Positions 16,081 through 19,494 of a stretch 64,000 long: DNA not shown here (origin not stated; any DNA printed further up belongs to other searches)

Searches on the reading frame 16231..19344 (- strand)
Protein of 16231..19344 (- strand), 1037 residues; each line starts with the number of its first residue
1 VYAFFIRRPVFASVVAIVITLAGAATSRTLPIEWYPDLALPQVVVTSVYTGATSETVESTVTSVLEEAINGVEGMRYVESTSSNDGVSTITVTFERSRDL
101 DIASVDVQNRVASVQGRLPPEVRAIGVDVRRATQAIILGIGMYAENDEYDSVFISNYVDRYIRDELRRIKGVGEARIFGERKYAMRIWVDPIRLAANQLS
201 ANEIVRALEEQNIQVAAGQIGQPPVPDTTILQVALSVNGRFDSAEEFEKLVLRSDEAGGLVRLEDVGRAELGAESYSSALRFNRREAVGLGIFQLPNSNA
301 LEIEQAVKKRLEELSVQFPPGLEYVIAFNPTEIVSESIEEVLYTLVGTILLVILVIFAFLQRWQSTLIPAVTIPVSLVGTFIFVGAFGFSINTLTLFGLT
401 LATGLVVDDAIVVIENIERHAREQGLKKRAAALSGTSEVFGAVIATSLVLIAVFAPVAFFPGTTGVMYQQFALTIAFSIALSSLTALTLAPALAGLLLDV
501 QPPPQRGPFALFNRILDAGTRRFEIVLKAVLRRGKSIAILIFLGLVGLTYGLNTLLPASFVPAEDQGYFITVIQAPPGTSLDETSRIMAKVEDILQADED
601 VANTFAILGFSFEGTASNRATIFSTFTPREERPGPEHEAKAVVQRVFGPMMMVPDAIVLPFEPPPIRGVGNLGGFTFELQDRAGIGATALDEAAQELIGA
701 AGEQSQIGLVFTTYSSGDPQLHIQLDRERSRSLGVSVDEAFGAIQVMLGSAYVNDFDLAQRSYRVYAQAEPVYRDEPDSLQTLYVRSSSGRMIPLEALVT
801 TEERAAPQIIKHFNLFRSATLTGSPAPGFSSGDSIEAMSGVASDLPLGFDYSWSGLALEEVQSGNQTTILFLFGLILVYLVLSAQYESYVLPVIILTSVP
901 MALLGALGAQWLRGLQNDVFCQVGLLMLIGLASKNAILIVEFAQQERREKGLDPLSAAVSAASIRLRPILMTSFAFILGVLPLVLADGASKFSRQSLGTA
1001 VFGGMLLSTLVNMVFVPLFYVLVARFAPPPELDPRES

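Call 59: search_protein_families(library=pfam, max_evalue=0.0001, proteins=[window:16231-19344:-])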
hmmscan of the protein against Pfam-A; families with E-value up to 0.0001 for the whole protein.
window:16231-19344:- (1037 aa): 3 families
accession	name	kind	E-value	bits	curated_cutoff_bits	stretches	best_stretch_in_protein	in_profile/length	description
PF00873.25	ACR_tran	-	0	1101.4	28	1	1-1023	1-1020/1021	AcrB/AcrD/AcrF family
PF03176.21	MMPL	-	1.4e-14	54.2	20.5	2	865-1029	143-308/333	MMPL family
PF02355.23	SecD_SecF_C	-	1.5e-05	24.9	20.5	0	334-494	25-183/189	Protein export membrane protein SecD/SecF, C-terminal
